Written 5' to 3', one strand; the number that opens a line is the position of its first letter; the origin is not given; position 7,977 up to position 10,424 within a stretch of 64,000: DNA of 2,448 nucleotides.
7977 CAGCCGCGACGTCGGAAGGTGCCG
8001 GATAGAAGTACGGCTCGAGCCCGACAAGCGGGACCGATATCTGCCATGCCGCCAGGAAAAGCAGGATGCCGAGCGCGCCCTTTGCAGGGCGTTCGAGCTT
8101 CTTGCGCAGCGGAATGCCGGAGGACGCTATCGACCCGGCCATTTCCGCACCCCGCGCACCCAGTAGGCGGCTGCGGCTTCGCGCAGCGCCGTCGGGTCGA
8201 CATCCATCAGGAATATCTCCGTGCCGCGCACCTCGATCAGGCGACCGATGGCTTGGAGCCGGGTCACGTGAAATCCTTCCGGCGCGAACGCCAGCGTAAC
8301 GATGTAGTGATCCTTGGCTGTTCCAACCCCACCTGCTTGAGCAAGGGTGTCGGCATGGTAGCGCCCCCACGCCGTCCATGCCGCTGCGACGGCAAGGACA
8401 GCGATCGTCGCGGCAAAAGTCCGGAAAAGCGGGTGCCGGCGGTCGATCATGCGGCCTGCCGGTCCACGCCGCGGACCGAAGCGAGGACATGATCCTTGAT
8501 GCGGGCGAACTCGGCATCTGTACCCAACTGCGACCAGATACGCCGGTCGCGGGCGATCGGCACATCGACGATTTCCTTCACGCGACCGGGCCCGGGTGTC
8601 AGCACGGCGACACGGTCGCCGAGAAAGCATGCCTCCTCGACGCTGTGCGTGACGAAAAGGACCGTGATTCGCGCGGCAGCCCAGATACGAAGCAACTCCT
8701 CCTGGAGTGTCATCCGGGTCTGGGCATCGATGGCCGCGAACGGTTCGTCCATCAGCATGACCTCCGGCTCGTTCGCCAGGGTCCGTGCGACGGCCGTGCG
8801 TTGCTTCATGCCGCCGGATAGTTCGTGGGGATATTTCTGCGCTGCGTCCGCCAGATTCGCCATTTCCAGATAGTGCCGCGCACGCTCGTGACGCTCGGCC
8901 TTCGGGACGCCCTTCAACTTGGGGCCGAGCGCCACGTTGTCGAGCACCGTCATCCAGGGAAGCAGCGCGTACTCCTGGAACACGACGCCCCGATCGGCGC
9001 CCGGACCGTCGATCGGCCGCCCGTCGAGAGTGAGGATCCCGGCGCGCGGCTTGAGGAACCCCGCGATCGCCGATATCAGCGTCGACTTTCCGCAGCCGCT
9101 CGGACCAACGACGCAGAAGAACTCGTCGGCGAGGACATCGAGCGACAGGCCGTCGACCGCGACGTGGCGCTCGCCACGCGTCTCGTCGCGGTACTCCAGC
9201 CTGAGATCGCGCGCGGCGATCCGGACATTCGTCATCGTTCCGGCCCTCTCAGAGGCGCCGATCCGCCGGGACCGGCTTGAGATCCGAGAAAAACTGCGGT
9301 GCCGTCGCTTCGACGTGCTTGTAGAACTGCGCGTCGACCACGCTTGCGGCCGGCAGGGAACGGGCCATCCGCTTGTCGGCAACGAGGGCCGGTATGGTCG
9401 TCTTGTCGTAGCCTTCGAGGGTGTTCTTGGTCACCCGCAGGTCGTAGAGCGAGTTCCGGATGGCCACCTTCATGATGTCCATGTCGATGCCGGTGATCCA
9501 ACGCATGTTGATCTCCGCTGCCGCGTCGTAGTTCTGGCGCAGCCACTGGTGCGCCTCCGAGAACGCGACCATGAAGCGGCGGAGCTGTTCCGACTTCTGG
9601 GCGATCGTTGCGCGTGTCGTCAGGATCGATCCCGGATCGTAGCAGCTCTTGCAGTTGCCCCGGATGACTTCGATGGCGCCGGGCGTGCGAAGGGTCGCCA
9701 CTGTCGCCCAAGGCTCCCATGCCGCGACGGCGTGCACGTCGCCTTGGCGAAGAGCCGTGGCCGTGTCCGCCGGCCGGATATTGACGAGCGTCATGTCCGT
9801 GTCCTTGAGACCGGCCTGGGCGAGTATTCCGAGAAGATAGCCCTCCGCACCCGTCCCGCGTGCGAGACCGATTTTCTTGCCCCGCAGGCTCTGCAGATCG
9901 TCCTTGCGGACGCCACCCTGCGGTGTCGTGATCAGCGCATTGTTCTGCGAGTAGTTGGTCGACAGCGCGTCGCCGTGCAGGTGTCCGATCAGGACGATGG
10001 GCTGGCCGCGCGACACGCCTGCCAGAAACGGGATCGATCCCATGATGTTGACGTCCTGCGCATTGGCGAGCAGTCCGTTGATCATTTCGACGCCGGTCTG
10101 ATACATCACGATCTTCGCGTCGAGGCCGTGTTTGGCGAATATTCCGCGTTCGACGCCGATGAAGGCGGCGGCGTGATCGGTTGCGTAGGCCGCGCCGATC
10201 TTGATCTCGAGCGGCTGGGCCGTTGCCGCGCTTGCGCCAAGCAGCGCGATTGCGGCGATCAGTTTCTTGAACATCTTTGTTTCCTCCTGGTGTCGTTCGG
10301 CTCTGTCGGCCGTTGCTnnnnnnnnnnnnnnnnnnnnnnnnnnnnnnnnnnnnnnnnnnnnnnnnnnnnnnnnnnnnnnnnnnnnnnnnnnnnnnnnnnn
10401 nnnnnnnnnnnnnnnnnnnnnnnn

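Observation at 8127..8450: Unrecognised 107-aa single-pass membrane protein gene wedged between the ATPase and permease genes of a NitT/TauT importer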

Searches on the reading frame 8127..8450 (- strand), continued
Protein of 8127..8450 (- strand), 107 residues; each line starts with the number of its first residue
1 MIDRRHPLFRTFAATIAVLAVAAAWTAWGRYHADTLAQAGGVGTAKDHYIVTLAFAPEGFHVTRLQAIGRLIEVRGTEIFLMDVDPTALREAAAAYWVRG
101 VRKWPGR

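Call 57: find_encoding_contigs(protein=P0128, flank=6000, max_places=1)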
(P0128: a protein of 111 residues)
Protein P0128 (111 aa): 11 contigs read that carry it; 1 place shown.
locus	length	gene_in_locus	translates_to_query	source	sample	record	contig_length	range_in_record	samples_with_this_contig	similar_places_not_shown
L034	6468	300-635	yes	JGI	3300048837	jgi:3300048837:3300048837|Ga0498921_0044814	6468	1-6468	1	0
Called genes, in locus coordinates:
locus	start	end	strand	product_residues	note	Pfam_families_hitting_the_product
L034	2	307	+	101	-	?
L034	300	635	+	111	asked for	-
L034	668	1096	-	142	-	PF11969:DcpS_C, PF01230:HIT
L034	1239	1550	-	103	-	PF07045:DUF1330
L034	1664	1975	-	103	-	PF07045:DUF1330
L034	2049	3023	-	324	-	PF08240:ADH_N, PF00107:ADH_zinc_N, PF13602:ADH_zinc_N_2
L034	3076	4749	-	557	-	PF02776:TPP_enzyme_N, PF00205:TPP_enzyme_M, PF02775:TPP_enzyme_C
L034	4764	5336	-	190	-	PF10604:Polyketide_cyc2, PF06240:COXG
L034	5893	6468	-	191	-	?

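Call 58: find_encoding_contigs(protein=P0166, flank=6000, max_places=1)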
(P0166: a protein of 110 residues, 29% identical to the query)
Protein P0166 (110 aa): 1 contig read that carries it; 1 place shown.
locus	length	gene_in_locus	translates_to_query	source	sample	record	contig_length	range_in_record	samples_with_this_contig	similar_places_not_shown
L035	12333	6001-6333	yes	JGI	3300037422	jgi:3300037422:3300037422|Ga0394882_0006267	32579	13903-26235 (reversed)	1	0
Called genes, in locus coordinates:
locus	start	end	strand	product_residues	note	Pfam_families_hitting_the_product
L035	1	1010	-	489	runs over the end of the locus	-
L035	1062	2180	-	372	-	PF04909:Amidohydro_2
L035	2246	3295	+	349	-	PF09084:NMT1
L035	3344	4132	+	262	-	PF00106:adh_short, PF08659:KR, PF23441:SDR (weak), PF13561:adh_short_C2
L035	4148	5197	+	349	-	PF13379:NMT1_2, PF09084:NMT1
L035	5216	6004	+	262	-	PF00005:ABC_tran, PF13304:AAA_21 (faint)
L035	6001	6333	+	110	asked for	-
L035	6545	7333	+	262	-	PF00528:BPD_transp_1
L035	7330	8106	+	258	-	PF00528:BPD_transp_1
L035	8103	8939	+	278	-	PF04909:Amidohydro_2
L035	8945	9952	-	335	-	PF01408:GFO_IDH_MocA, PF22725:GFO_IDH_MocA_C3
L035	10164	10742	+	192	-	-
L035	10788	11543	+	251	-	PF13489:Methyltransf_23 (weak), PF01209:Ubie_methyltran (weak), PF13847:Methyltransf_31 (weak), PF08241:Methyltransf_11, PF08242:Methyltransf_12 (weak), PF13649:Methyltransf_25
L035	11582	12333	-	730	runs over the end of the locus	PF20254:DMFA2_C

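Call 65: fold_search(model_id=the predicted structure, library=pdb)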
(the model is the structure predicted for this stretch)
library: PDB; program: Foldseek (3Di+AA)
matches with E <= 10: 422; with E <= 0.001: 0
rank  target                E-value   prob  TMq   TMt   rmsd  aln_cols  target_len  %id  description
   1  8y1p                  4.6e-02  0.77  0.39  0.03   6.0        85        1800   15  Cryo-EM structure of human ABCA7 in DOPS-bound state (released 2025-02-12)
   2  4i0w_A                8.6e-02  0.69  0.38  0.43   5.5        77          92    6  Structure of the Clostridium Perfringens CspB protease (released 2013-04-03)
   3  1vio_A                9.9e-02  0.87  0.40  0.21   3.8        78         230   19  Crystal structure of pseudouridylate synthase (released 2003-12-30)
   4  1gmv_B                2.0e-01  0.41  0.35  0.29   5.2        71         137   11  Structure of UreE (released 2001-11-28)
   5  8uu9_v                2.1e-01  0.44  0.35  0.11   8.7        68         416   18  Cryo-EM structure of the ratcheted Listeria innocua 70S ribosome (head-swiveled) in complex with HflXr and pe/E-tRNA ( (released 2024-02-28)
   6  2xnq                  2.1e-01  0.33  0.29  0.35   4.2        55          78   13  Structural insights into cis element recognition of non- polyadenylated RNAs by the Nab3-RRM (released 2010-09-08)
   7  8uu8_v                2.8e-01  0.44  0.35  0.11   4.6        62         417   14  Cryo-EM structure of the Listeria innocua 70S ribosome (head-swiveled) in complex with HflXr and pe/E-tRNA (structure  (released 2024-02-28)
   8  5zng_A                3.2e-01  0.20  0.31  0.37   4.8        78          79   13  The crystal complex of immune receptor RGA5A_S of Pia from rice (Oryzae sativa) with rice blast (Magnaporthe oryzae) e (released 2018-10-24)
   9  3j9t_b                3.4e-01  0.15  0.28  0.14   8.6       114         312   11  Yeast V-ATPase state 1 (released 2015-05-13)
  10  6r8m_E                3.6e-01  0.38  0.35  0.46   4.0        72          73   14  Complex of rice blast (Magnaporthe oryzae) effector protein AVR-PikE with an engineered HMA domain of Pikp-1 from rice (released 2019-04-24)
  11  7roq_A                3.6e-01  0.38  0.35  0.03   4.7        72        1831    7  Alternative Structure of Human ABCA1 (released 2022-01-19)
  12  4pg5_B                3.6e-01  0.25  0.34  0.12   7.4        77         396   17  Crystal structure of S. aureus Homoserine Dehydrogenase at pH6.5 (released 2015-05-06)
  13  3dh3_C                3.9e-01  0.72  0.42  0.21   3.7        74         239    9  Crystal Structure of RluF in complex with a 22 nucleotide RNA substrate (released 2009-04-28)
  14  1gmv_A                3.9e-01  0.30  0.36  0.29   5.2        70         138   11  Structure of UreE (released 2001-11-28)
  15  1ksk                  4.1e-01  0.47  0.38  0.20   4.8        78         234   13  STRUCTURE OF RSUA (released 2002-04-24)
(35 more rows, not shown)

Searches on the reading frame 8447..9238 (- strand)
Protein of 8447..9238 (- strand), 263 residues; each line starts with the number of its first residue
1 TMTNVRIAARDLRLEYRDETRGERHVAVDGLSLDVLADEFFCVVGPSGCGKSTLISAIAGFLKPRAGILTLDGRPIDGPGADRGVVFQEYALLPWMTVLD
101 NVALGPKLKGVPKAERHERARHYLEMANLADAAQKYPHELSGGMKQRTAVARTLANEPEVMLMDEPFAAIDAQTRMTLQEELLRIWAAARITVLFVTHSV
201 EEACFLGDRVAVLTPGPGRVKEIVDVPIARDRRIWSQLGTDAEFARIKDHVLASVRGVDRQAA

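Call 4: search_protein_families(library=pfam, proteins=[window:8447-9238:-], max_evalue=0.01)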
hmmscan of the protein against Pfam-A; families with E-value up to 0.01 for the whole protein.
window:8447-9238:- (263 aa): 10 families
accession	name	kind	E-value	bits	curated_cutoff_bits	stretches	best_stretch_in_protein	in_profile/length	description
PF00005.33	ABC_tran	-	1.1e-30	107.4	25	1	29-168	2-137/137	ABC transporter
PF13304.12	AAA_21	-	2.6e-08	34.7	27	1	40-80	1-58/304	AAA domain, putative AbiEii toxin, Type IV TA system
PF00004.35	AAA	-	3.1e-05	24.9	21.2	0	42-63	2-23/131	ATPase family associated with various cellular activities (AAA)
PF13191.12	AAA_16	-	4.8e-05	24.4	32.6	1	39-178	25-152/167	AAA ATPase domain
PF02463.25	SMC_N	-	5.8e-05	23.1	40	0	37-59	23-45/220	RecF/RecN/SMC N terminal domain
PF13555.12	AAA_29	-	0.00028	21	27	1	38-65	22-49/61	P-loop containing region of AAA domain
PF03193.22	RsgA_GTPase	-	0.00097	19.4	30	1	34-60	102-128/174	RsgA GTPase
PF13476.12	AAA_23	-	0.0018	19.4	27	1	38-61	19-42/201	AAA domain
PF20703.3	nSTAND1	-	0.0022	18.1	27.1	1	25-57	20-52/379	Novel STAND NTPase 1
PF13401.12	AAA_22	-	0.0037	18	27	1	39-82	6-33/130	AAA domain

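Call 6: search_protein_families(library=ncbifam, proteins=[window:8447-9238:-], max_evalue=0.01)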
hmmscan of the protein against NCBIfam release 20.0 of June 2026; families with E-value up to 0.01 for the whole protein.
window:8447-9238:- (263 aa): 187 families (the best 25 are shown)
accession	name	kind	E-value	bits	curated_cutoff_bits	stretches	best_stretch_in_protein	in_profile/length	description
TIGR01184.1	ntrCD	subfamily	5.7e-71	238.7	291.8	1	29-248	2-223/230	nitrate ABC transporter ATP-binding protein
NF008421.0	PRK11248.1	equivalog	1.1e-70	238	357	1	25-255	14-247/255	taurine ABC transporter ATP-binding subunit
NF040729.1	ABC_ATP_SaoA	equivalog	3.6e-70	236.2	360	1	22-233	15-226/248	ABC transporter ATP-binding protein SaoA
TIGR03265.1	PhnT2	equivalog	1.4e-58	198.8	457.7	1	23-215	15-210/353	putative 2-aminoethylphosphonate ABC transporter ATP-binding protein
TIGR01186.1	proV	subfamily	3.7e-57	194.1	326.6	1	25-216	6-206/363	betaine/proline/choline family ABC transporter ATP-binding protein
NF006987.0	PRK09452.1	equivalog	8.6e-55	185.9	482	1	24-216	29-224/378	spermidine/putrescine ABC transporter ATP-binding protein PotA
TIGR01187.1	potA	subfamily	2.5e-54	184.6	355.6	1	44-216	2-177/325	polyamine ABC transporter ATP-binding protein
TIGR03415.1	ABC_choXWV_ATP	equivalog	4.2e-52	177.4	483.75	2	85-216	110-241/382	choline ABC transporter ATP-binding protein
NF040840.2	tungstate_WtpC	equivalog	9.5e-52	176.4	440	1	26-220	14-215/347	tungstate ABC transporter ATP-binding protein WtpC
TIGR03258.1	PhnT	equivalog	7.5e-51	173.2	499.15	1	24-216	20-216/359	2-aminoethylphosphonate ABC transport system ATP-binding subunit PhnT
NF043075.1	MMSYN1_0197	equivalog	5e-50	170.4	550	1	24-216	14-209/341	spermidine/putrescine ABC transporter ATP-binding protein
TIGR00968.1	3a0106s01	subfamily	2.3e-49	168.1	342.75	1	25-216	13-207/237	sulfate ABC transporter ATP-binding protein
NF008420.0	PRK11247.1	equivalog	2.8e-48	164.4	395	1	22-252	23-243/257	aliphatic sulfonates ABC transporter ATP-binding protein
NF008653.0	PRK11650.1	subfamily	6e-48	163.7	432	1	23-216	15-211/357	sn-glycerol-3-phosphate ABC transporter ATP-binding protein UgpC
NF008621.0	PRK11607.1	equivalog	1.7e-45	155.5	613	1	18-216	24-226/377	putrescine ABC transporter ATP-binding subunit PotG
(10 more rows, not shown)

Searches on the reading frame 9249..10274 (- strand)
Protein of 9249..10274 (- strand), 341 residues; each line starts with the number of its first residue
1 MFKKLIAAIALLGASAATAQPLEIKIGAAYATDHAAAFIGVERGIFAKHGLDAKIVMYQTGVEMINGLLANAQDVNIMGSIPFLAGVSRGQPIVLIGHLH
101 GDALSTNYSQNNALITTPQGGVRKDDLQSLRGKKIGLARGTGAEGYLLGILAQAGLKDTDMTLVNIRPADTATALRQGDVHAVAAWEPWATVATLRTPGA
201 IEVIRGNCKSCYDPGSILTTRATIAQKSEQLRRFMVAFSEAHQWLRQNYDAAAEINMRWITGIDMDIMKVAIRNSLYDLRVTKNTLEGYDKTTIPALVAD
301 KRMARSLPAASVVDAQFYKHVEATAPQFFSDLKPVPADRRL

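Call 4: search_protein_families(library=pfam, proteins=[window:9249-10274:-], max_evalue=0.01)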
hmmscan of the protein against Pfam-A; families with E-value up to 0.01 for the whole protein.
window:9249-10274:- (341 aa): 3 families
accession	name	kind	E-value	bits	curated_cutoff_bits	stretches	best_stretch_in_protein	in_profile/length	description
PF09084.16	NMT1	-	1.3e-23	84.5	20.5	1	32-250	2-214/216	NMT1/THI5 like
PF13379.11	NMT1_2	-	6.2e-21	75.8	24.7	1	20-255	4-247/252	NMT1-like family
PF04069.17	OpuAC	-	0.0028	17.8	21.2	1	123-194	110-185/257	Substrate binding domain of ABC-type glycine betaine transport system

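Call 6: search_protein_families(library=ncbifam, proteins=[window:9249-10274:-], max_evalue=0.01)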
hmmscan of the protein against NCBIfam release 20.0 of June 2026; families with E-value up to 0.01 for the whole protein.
window:9249-10274:- (341 aa): 7 families
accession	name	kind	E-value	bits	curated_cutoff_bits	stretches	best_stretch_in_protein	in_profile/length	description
TIGR01728.1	SsuA_fam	subfamily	9.9e-40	136.6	163.5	1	24-319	1-290/290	aliphatic sulfonate ABC transporter substrate-binding protein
NF008588.0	PRK11553.1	subfamily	7e-17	61.3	299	1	14-252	19-247/319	aliphatic sulfonate ABC transporter substrate-binding protein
NF040735.1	SBP_SaoX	equivalog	8.5e-10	38.2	300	1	23-255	4-228/330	ABC transporter substrate-binding subunit SaoX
TIGR01729.1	taurine_ABC_bnd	equivalog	2.3e-09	37.1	304.25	1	57-201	33-167/300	taurine ABC transporter substrate-binding protein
TIGR03427.1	ABC_peri_uca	equivalog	2.3e-09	36.9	333.9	1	107-218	85-187/328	putative urea ABC transporter substrate-binding protein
NF008553.0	PRK11480.1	equivalog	1.4e-06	27.7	490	1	6-195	10-183/320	taurine ABC transporter substrate-binding protein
TIGR00363.1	TIGR00363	subfamily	0.0058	16.3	228.85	1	5-87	1-82/258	MetQ/NlpA family lipoprotein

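Call 45: search_solved_structures(query=window:9249-10274:-, max_evalue=0.001)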
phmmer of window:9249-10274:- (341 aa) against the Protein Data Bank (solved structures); distinct sequences matched with E-value up to 0.001: 13.
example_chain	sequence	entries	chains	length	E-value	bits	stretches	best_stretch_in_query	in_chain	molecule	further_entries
2x26_A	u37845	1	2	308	9.9e-13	50.9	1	56-249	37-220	PERIPLASMIC ALIPHATIC SULPHONATES-BINDING PROTEIN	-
3e4r_A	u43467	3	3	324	2.8e-11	46.2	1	16-196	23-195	Nitrate transport protein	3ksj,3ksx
3qsl_A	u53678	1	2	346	2.2e-05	26.8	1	13-205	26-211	Putative exported protein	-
8w9m_C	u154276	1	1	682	3.4e-05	26.2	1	17-203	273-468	Nitrate transport ATP-binding protein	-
8wm7_C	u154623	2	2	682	3.4e-05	26.2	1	17-203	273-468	Nitrate transport ATP-binding protein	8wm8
9uai_E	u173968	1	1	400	3.7e-05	26.1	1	22-199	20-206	Nitrate transport ATP-binding subunits C and D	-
9uak_A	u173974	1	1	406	3.8e-05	26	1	22-199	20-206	C terminal regulatory domain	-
2i48_A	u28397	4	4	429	5.2e-05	25.6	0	157-246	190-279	Bicarbonate transporter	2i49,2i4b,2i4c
9u9z_C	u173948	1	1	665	7.3e-05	25.1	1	20-199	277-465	CmpC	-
9ua1_C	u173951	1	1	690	7.9e-05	25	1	20-199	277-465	CmpC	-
9ua0_C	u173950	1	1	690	7.9e-05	25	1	20-199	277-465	CmpC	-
3uif_A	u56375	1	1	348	0.0006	22.1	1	109-182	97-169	Sulfonate ABC transporter, periplasmic sulfonate-binding protein SsuA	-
6ssy_A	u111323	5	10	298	0.00067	21.9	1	25-190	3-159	Taurine-binding periplasmic protein | Taurine ABC transporter substrate-binding protein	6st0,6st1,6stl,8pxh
